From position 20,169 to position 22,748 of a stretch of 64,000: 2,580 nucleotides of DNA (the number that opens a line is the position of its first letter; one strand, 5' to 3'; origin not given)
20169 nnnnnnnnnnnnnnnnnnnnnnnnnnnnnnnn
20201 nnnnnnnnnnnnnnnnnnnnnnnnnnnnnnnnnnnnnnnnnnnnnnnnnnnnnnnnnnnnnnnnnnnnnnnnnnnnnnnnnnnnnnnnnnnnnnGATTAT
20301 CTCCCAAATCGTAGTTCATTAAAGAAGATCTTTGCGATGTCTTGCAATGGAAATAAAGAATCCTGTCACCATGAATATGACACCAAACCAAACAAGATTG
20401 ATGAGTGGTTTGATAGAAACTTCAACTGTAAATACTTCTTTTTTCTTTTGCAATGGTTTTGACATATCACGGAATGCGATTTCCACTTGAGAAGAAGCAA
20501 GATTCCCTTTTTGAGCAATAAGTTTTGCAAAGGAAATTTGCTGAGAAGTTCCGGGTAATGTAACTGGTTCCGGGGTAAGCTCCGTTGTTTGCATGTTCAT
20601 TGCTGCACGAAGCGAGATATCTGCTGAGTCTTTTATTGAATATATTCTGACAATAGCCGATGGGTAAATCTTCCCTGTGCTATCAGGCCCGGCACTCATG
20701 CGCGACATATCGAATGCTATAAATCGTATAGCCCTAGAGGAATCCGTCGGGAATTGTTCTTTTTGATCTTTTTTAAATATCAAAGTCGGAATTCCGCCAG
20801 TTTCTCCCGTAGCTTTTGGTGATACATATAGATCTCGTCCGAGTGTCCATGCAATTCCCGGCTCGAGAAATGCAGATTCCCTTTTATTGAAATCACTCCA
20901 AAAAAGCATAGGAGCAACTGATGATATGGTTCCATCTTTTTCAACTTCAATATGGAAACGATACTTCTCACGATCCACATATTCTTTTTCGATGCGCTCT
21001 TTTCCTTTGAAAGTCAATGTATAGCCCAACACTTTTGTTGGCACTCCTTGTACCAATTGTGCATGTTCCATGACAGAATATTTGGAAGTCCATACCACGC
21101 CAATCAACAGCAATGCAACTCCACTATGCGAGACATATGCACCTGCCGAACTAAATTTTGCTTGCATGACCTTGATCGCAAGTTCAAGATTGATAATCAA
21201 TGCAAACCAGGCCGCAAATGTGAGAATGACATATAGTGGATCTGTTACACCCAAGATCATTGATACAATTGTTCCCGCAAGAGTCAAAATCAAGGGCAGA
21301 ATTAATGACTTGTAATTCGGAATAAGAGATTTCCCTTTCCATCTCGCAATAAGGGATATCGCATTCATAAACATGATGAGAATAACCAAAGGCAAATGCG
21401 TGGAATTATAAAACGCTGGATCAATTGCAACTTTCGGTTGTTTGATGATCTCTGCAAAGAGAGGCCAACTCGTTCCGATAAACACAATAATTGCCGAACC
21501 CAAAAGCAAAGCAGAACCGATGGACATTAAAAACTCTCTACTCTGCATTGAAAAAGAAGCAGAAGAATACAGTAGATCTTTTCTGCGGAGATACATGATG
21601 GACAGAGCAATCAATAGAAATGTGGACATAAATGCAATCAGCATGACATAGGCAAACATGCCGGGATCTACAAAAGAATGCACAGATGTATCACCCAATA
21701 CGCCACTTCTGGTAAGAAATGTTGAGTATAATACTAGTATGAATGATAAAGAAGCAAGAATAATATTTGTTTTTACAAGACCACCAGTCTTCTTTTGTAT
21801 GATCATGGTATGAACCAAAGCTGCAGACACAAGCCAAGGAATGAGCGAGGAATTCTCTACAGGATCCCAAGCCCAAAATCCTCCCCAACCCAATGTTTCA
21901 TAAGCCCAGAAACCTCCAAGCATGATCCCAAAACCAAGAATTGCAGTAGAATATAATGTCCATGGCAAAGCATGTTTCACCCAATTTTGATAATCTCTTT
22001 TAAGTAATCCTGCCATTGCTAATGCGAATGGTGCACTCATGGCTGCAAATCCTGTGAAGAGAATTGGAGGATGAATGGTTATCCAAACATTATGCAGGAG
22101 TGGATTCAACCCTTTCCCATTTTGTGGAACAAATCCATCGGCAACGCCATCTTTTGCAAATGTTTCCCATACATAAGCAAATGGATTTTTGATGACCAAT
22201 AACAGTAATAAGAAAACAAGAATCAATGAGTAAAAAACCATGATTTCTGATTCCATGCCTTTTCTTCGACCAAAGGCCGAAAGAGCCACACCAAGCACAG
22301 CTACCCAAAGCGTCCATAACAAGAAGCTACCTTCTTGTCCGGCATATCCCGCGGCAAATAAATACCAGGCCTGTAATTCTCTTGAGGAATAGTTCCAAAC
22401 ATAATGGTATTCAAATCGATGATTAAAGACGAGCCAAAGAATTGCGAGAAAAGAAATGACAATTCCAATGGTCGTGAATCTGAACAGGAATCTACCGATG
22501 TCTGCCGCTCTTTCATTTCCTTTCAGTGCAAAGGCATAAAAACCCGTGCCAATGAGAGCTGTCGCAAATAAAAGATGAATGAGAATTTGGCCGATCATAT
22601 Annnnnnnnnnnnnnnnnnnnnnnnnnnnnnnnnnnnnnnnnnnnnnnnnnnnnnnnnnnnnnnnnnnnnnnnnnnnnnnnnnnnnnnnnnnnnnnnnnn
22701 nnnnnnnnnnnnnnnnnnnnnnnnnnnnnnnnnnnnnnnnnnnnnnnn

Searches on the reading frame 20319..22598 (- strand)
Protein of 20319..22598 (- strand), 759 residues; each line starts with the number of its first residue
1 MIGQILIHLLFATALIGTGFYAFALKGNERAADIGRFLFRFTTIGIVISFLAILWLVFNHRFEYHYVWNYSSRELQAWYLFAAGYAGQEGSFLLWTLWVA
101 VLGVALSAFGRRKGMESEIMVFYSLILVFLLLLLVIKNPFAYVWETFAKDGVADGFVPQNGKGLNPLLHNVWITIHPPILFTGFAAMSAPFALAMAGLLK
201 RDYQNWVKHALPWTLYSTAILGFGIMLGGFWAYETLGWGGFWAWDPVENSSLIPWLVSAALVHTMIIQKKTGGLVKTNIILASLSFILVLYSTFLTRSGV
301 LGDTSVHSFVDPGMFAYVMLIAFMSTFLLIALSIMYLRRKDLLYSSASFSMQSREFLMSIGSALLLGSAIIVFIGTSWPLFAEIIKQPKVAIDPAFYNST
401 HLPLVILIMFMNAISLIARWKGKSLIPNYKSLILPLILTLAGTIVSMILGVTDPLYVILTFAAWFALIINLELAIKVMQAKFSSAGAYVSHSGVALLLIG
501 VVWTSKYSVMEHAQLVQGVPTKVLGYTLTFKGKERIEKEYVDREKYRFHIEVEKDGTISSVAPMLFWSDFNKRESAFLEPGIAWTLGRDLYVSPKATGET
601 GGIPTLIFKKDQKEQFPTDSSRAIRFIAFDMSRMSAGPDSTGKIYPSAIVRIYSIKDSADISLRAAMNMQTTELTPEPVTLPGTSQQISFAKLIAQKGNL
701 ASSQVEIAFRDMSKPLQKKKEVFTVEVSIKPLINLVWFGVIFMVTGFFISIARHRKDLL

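Call 3: search_protein_families(library=pfam, proteins=[window:20319-22598:-], max_evalue=0.01)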
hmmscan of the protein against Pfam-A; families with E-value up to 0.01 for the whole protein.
window:20319-22598:- (759 aa): 3 families
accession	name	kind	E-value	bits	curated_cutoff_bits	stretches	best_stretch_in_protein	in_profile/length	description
PF16327.10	CcmF_C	-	5.2e-36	124.9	28.7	2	330-593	10-282/323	Cytochrome c-type biogenesis protein CcmF C-terminal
PF01578.25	Cytochrom_C_asm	-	1.3e-28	100.5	29.9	1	89-298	5-206/212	Cytochrome C assembly protein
PF05140.19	ResB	-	3e-06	26.7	24.6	0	700-755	402-453/486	ResB-like family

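Call 4: search_protein_families(library=ncbifam, proteins=[window:20319-22598:-], max_evalue=0.01)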
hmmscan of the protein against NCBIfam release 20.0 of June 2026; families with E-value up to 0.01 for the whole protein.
window:20319-22598:- (759 aa): 4 families
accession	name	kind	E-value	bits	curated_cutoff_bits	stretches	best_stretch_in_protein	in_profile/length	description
TIGR03145.1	cyt_nit_nrfE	subfamily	1.9e-85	287.9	927.3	1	25-593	29-592/631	heme lyase NrfEFG subunit NrfE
TIGR00353.1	nrfE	subfamily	2.2e-81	274.5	569.05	1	54-593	6-534/578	heme lyase CcmF/NrfE family subunit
NF007691.0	PRK10369.1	subfamily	3.1e-61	207.8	394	1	23-592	32-526/573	heme lyase NrfEFG subunit NrfE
TIGR03144.1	cytochr_II_ccsB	equivalog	5.5e-11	42.7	187.6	1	219-291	169-236/252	c-type cytochrome biogenesis protein CcsB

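Call 8: find_homologous_proteins(query=window:20319-22598:-, max_evalue=1e-10)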
Query window:20319-22598:- (759 aa): 7987 proteins with E <= 1e-10 among 8000 candidates; the best 120 are listed.
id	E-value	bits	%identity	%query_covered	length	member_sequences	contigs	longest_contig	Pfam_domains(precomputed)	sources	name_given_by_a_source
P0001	0.0e+0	1679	100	100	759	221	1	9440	PF16327.11,PF05140.20,PF01578.26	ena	-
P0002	0.0e+0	1478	84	100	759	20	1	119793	PF16327.11,PF05140.20,PF01578.26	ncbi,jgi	ncbi:MAG: cytochrome c-type biogenesis CcmF C-terminal domain-containing protein [Candidatus Kapaiba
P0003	0.0e+0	1477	84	100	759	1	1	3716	PF16327.11,PF05140.20,PF01578.26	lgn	-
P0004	0.0e+0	1469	83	100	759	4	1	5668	PF16327.11,PF05140.20,PF01578.26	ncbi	ncbi:MAG: cytochrome c-type biogenesis CcmF C-terminal domain-containing protein [bacterium]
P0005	0.0e+0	1444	83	100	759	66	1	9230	PF16327.11,PF05140.20,PF01578.26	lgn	-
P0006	0.0e+0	1292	74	100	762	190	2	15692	PF16327.11,PF05140.20,PF01578.26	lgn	-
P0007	0.0e+0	1172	68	100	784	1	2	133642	PF16327.11,PF05140.20,PF01578.26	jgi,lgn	jgi:cytochrome c-type biogenesis protein CcmF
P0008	0.0e+0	1043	60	100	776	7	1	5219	PF16327.11,PF01578.26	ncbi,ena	-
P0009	0.0e+0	1040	61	100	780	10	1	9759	PF16327.11,PF01578.26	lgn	-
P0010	0.0e+0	1031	60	100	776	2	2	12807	PF16327.11,PF05140.20,PF01578.26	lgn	-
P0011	0.0e+0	1013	59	99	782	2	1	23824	PF16327.11,PF01578.26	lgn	-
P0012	0.0e+0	1012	60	100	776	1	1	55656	PF16327.11,PF01578.26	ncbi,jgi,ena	jgi:cytochrome c-type biogenesis protein CcmF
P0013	2.5e-298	1010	59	99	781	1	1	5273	PF16327.11,PF01578.26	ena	-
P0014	1.2e-295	1001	59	99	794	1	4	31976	PF16327.11,PF05140.20,PF01578.26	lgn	-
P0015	1.6e-295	1001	59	99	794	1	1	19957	PF16327.11,PF05140.20,PF01578.26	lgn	-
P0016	4.3e-292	989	57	99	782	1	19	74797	PF16327.11,PF01578.26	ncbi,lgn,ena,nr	ncbi:cytochrome c biogenesis protein CcsA [Ignavibacteria bacterium]|nr:cytochrome c biogenesis prot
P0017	6.9e-292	988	57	99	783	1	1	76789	PF16327.11,PF01578.26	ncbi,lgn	-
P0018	6.8e-290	982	58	99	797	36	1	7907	PF16327.11,PF01578.26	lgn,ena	-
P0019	4.8e-289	979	57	100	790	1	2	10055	PF16327.11,PF01578.26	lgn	-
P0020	1.8e-286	971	58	99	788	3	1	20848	PF16327.11,PF01578.26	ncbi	-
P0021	5.2e-282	956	100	57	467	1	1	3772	PF16327.11,PF01578.26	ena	-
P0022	3.2e-280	950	57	99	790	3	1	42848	PF16327.11,PF05140.20,PF01578.26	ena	-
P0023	7.9e-270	916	54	100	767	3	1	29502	PF16327.11,PF01578.26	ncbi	-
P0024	3.6e-269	913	55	100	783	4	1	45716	PF16327.11,PF01578.26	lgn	-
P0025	4.3e-269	913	54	100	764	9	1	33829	PF16327.11,PF01578.26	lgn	-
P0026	6.2e-269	913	54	100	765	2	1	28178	PF16327.11,PF01578.26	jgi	jgi:cytochrome c-type biogenesis protein CcmF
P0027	2.6e-267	907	55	100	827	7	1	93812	PF16327.11,PF01578.26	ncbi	-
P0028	3.4e-267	907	54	100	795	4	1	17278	PF16327.11,PF01578.26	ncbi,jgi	jgi:cytochrome c-type biogenesis protein CcmF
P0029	3.5e-267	907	54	100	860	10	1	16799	PF16327.11,PF05140.20,PF01578.26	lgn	-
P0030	7.1e-265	899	80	65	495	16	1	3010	PF16327.11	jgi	-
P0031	3.4e-263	894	53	99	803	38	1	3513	PF16327.11,PF01578.26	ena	-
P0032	2.9e-262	891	55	100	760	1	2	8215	PF16327.11,PF01578.26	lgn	-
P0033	2.9e-262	891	53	100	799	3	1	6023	PF16327.11,PF01578.26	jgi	-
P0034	1.5e-261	888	52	99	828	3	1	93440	PF16327.11,PF01578.26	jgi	jgi:cytochrome c-type biogenesis protein CcmF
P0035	4.0e-261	887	53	100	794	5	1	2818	PF16327.11,PF01578.26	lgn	-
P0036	6.7e-261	886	52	100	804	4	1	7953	PF16327.11,PF01578.26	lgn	-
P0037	9.3e-260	882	53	100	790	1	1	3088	PF16327.11,PF01578.26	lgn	-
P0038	8.2e-259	879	53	100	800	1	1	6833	PF16327.11,PF01578.26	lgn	-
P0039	3.9e-257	874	52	100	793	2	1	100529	PF16327.11,PF01578.26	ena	-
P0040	1.3e-255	869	52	100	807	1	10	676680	PF16327.11,PF01578.26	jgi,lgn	jgi:cytochrome c-type biogenesis protein CcmF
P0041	5.6e-255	866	52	100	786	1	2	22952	PF16327.11,PF05140.20,PF01578.26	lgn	-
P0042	6.6e-255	866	52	100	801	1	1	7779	PF16327.11,PF01578.26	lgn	-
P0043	8.5e-255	866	52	100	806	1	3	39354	PF16327.11,PF05140.20,PF01578.26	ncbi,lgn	-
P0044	5.5e-254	863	52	100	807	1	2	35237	PF16327.11,PF01578.26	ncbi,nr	ncbi:MAG: cytochrome c-type biogenesis CcmF C-terminal domain-containing protein [Bacteroidota bacte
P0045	9.0e-251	853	51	100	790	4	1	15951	PF16327.11,PF01578.26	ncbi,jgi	jgi:cytochrome c-type biogenesis protein CcmF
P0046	3.3e-250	851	53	100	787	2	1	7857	PF16327.11,PF01578.26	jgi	-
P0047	6.3e-250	850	53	99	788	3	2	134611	PF16327.11,PF01578.26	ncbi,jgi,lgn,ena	ncbi:MAG: Cytochrome c-type biosis protein [Bacteroidota bacterium]|jgi:cytochrome c-type biogenesis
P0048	6.4e-250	850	52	100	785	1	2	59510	PF16327.11,PF01578.26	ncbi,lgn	-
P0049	1.5e-249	848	51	100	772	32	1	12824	PF16327.11,PF01578.26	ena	-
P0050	2.3e-249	848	51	100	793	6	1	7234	PF16327.11,PF01578.26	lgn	-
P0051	3.0e-249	848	52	100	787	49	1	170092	PF16327.11,PF01578.26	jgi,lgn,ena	jgi:cytochrome c-type biogenesis protein CcmF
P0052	4.2e-249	847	51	100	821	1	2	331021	PF16327.11,PF01578.26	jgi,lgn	jgi:cytochrome c-type biogenesis protein CcmF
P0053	4.9e-249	847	53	100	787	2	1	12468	PF16327.11,PF01578.26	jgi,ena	-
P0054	5.4e-249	847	52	99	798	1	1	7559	PF16327.11,PF01578.26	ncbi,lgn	-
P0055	8.3e-249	846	53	100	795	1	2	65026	PF16327.11,PF01578.26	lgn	-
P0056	1.3e-248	845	52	100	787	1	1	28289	PF16327.11,PF01578.26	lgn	-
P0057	1.3e-248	845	52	100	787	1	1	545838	PF16327.11,PF01578.26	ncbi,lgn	-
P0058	2.5e-248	844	52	100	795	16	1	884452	PF16327.11,PF01578.26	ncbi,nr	ncbi:MAG: cytochrome c biogenesis protein CcsA [Ignavibacteria bacterium]|nr:cytochrome c biogenesis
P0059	9.4e-248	843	50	100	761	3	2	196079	PF16327.11,PF01578.26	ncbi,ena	-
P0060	6.7e-247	840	53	99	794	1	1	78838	PF16327.11,PF01578.26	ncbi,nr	ncbi:MAG: hypothetical protein FGM33_00960 [Candidatus Kapabacteria bacterium]|nr:hypothetical prote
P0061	2.1e-246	838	51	100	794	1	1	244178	PF16327.11,PF01578.26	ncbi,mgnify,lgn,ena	mgnify:CR=1 FL=1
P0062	3.0e-246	838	51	100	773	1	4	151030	PF16327.11,PF01578.26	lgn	-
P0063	4.2e-246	837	52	100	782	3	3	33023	PF16327.11,PF01578.26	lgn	-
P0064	5.9e-246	837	52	100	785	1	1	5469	PF16327.11,PF01578.26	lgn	-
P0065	6.6e-246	836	52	100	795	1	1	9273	PF16327.11,PF01578.26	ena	-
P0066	7.2e-246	836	52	100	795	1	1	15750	PF16327.11,PF01578.26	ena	-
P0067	1.7e-245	835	51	100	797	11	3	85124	PF16327.11,PF01578.26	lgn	-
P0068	2.8e-245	834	52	100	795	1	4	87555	PF16327.11,PF01578.26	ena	-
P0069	4.7e-245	834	51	100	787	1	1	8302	PF16327.11,PF01578.26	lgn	-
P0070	4.9e-245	834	52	100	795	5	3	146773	PF16327.11,PF01578.26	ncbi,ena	-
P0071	5.5e-245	833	52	100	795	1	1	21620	PF16327.11,PF01578.26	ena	-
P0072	6.1e-245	833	51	100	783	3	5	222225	PF16327.11,PF01578.26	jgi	jgi:cytochrome c-type biogenesis protein CcmF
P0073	6.3e-245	833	52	100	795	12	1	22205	PF16327.11,PF01578.26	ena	-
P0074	3.8e-244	831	52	100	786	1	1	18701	PF16327.11,PF01578.26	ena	-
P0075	1.5e-243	829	51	100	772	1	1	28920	PF16327.11,PF01578.26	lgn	-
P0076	4.3e-243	827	51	100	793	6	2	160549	PF16327.11,PF01578.26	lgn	-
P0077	5.6e-243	827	51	100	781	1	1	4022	PF16327.11,PF01578.26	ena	-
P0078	6.2e-243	827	49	100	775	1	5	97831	PF16327.11,PF01578.26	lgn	-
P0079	7.8e-243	826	52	92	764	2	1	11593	PF16327.11,PF01578.26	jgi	jgi:cytochrome c-type biogenesis protein CcmF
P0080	3.5e-242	824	51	100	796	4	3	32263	PF16327.11,PF01578.26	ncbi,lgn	-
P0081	5.5e-242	823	51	99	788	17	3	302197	PF16327.11,PF01578.26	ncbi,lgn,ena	-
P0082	9.5e-242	823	52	100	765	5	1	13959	PF16327.11,PF01578.26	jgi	-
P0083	1.4e-241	822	52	100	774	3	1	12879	PF16327.11,PF01578.26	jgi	jgi:cytochrome c-type biogenesis protein CcmF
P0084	5.9e-241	820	50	100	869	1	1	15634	PF16327.11,PF01578.26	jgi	jgi:cytochrome c-type biogenesis protein CcmF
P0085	4.1e-240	817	49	100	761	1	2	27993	PF16327.11,PF01578.26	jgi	jgi:cytochrome c-type biogenesis protein CcmF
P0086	4.2e-240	817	52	100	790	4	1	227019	PF16327.11,PF01578.26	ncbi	-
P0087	8.8e-240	816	51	99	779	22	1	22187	PF16327.11,PF01578.26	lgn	-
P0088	1.2e-239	816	48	100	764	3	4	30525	PF16327.11,PF01578.26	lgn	-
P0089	1.6e-239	815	52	99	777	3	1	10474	PF16327.11,PF01578.26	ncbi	ncbi:MAG: heme lyase CcmF/NrfE family subunit [Candidatus Kapaibacterium sp.]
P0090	3.4e-239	814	51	100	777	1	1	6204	PF16327.11,PF01578.26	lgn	-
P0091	8.1e-239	813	51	100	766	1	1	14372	PF16327.11,PF01578.26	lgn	-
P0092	2.5e-238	811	50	99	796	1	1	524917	PF16327.11,PF01578.26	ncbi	-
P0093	4.6e-238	811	51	100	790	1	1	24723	PF16327.11,PF01578.26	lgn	-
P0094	6.6e-238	810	51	100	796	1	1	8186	PF16327.11,PF01578.26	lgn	-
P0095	7.9e-238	810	51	100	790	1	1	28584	PF16327.11,PF01578.26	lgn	-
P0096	3.6e-237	808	50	99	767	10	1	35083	PF16327.11,PF01578.26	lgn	-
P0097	6.7e-237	807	50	100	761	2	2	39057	PF16327.11,PF01578.26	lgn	-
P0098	1.2e-236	806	50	100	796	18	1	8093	PF16327.11,PF01578.26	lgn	-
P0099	1.4e-236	806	51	99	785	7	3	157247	PF16327.11,PF01578.26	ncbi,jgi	jgi:cytochrome c-type biogenesis protein CcmF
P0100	1.5e-236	806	50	100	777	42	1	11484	PF16327.11,PF01578.26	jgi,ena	-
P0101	1.7e-236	805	49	100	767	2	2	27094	PF16327.11,PF01578.26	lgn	-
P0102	1.9e-236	805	50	99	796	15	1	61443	PF16327.11,PF01578.26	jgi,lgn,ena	jgi:cytochrome c-type biogenesis protein CcmF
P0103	2.0e-236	805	50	100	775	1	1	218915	PF16327.11,PF01578.26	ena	-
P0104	2.5e-236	805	50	100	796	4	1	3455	PF16327.11,PF01578.26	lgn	-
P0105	2.6e-236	805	50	100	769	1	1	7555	PF16327.11,PF01578.26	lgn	-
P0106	3.9e-236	804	49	99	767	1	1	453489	PF16327.11,PF01578.26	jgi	-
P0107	2.2e-235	802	49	100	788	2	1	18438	PF16327.11,PF01578.26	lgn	-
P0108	2.4e-235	802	50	100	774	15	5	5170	PF16327.11,PF01578.26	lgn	-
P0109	2.4e-235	802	50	99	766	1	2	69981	PF16327.11,PF01578.26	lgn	-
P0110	3.3e-235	801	49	99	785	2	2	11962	PF16327.11,PF05140.20,PF01578.26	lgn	-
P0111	4.3e-235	801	50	100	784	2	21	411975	PF16327.11,PF01578.26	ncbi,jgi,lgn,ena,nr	ncbi:MAG: hypothetical protein FJ211_04805 [Ignavibacteria bacterium]|nr:hypothetical protein [Ignav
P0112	3.5e-233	794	49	100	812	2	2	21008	PF16327.11,PF01578.26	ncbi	-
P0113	4.1e-233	794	49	99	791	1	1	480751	PF16327.11,PF01578.26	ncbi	-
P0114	5.6e-233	794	50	100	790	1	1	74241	PF16327.11,PF01578.26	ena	-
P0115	1.2e-232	793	50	100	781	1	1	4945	PF16327.11,PF01578.26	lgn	-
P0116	1.4e-232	792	50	100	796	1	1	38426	PF16327.11,PF01578.26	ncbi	-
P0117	1.9e-232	792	49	100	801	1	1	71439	PF16327.11,PF01578.26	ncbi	-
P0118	2.2e-232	792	50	100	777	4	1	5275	PF16327.11,PF01578.26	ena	-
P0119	2.4e-232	792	50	100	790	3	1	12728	PF16327.11,PF01578.26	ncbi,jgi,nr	ncbi:MAG: hypothetical protein EHM43_01510 [Ignavibacteriae bacterium]|nr:MAG: hypothetical protein 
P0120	4.0e-232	791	50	100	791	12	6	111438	PF16327.11,PF01578.26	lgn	-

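Call 10: find_encoding_contigs(protein=P0002, flank=10000, max_places=2)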
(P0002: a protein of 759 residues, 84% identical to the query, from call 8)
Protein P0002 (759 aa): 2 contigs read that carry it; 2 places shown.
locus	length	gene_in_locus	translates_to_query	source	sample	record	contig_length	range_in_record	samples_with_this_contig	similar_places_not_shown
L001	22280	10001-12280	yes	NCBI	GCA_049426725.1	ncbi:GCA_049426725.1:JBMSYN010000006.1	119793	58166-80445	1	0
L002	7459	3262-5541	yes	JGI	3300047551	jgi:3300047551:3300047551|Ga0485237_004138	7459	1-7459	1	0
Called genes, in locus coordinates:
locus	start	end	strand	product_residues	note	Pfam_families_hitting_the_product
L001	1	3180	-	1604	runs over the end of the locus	PF00092:VWA, PF13519:VWA_2, PF18962:Por_Secre_tail (faint), PF21471:Reelin_subrepeat-B (faint), PF15780:ASH (faint), PF22544:HYDIN_VesB_CFA65-like_Ig (faint), PF22073:Cep192_D4 (weak)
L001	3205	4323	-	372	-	PF02016:Peptidase_S66, PF17676:Peptidase_S66C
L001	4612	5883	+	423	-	PF00155:Aminotran_1_2 (faint), PF00266:Aminotran_5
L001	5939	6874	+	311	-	PF03741:TerC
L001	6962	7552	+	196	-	PF14595:Thioredoxin_9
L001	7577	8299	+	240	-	PF25020:TTR_TEN1-4 (weak), PF13620:CarboxypepD_reg (weak)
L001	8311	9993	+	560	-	PF19289:PmbA_TldD_3rd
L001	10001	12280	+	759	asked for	PF01578:Cytochrom_C_asm, PF16327:CcmF_C, PF05140:ResB (faint)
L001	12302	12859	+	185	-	PF16036:Chalcone_3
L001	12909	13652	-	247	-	PF13085:Fer2_3, PF13187:Fer4_9 (faint), PF13183:Fer4_8, PF12838:Fer4_7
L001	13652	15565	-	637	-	PF00890:FAD_binding_2, PF01266:DAO (faint), PF07992:Pyr_redox_2 (weak), PF13450:NAD_binding_8 (faint), PF02910:Succ_DH_flav_C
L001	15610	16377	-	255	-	-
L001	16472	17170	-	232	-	PF01739:CheR (faint), PF05175:MTS (weak), PF13489:Methyltransf_23, PF13847:Methyltransf_31, PF08241:Methyltransf_11, PF08242:Methyltransf_12, PF13649:Methyltransf_25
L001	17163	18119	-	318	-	PF00535:Glycos_transf_2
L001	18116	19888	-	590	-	PF00664:ABC_membrane, PF00005:ABC_tran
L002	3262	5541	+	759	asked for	PF01578:Cytochrom_C_asm, PF16327:CcmF_C, PF05140:ResB (faint)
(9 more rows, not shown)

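Call 11: find_encoding_contigs(protein=P0016, flank=10000, max_places=2)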
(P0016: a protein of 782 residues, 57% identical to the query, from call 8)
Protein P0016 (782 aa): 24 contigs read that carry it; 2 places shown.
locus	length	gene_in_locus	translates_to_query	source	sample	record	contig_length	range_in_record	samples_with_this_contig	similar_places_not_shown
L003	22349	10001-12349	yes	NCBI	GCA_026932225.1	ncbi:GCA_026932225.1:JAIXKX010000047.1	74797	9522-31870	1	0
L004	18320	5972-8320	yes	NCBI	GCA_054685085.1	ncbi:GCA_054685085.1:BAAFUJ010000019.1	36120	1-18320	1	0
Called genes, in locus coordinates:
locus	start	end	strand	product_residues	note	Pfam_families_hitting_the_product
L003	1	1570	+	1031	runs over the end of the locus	PF13088:BNR_2 (faint), PF25852:DUF6242_C (faint), PF02012:BNR (faint), PF15902:Sortilin-Vps10 (faint), PF07494:Reg_prop (faint), PF18962:Por_Secre_tail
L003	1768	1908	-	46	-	-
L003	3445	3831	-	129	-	-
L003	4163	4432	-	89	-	PF17164:DUF5122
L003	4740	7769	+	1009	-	PF22073:Cep192_D4 (faint), PF15780:ASH (weak), PF22066:Cep192_D8 (faint), PF22544:HYDIN_VesB_CFA65-like_Ig (faint), PF12371:TMEM131_like_N (faint), PF22067:Cep192_D3 (faint), PF24507:Ig_CFAP65_4th (faint), PF15780:ASH (weak)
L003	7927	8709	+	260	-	PF00378:ECH_1, PF16113:ECH_2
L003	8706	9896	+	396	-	PF01551:Peptidase_M23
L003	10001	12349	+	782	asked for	PF01578:Cytochrom_C_asm, PF16327:CcmF_C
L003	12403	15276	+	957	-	PF00082:Peptidase_S8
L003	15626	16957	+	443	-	PF00675:Peptidase_M16, PF05193:Peptidase_M16_C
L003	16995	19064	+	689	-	PF00675:Peptidase_M16, PF05193:Peptidase_M16_C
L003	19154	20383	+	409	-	PF13531:SBP_bac_11 (faint), PF01547:SBP_bac_1, PF13416:SBP_bac_8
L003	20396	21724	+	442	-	PF13100:OstA_2, PF03968:LptD_N (faint)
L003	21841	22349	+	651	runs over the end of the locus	PF17900:Peptidase_M1_N, PF01433:Peptidase_M1, PF18962:Por_Secre_tail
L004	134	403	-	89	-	PF17164:DUF5122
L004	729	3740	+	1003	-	PF22073:Cep192_D4 (faint), PF15780:ASH (weak), PF22066:Cep192_D8 (faint), PF22067:Cep192_D3 (faint), PF22544:HYDIN_VesB_CFA65-like_Ig (faint), PF12371:TMEM131_like_N (faint), PF24507:Ig_CFAP65_4th (faint), PF15780:ASH (weak)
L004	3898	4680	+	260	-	PF00378:ECH_1, PF16113:ECH_2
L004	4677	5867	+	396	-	PF01551:Peptidase_M23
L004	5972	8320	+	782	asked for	PF01578:Cytochrom_C_asm, PF16327:CcmF_C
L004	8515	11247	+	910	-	PF00082:Peptidase_S8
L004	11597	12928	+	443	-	PF00675:Peptidase_M16, PF05193:Peptidase_M16_C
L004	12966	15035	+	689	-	PF00675:Peptidase_M16, PF05193:Peptidase_M16_C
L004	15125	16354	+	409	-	PF13531:SBP_bac_11 (faint), PF01547:SBP_bac_1, PF13416:SBP_bac_8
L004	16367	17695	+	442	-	PF13100:OstA_2, PF03968:LptD_N (faint)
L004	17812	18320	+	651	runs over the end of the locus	PF17900:Peptidase_M1_N, PF01433:Peptidase_M1, PF18962:Por_Secre_tail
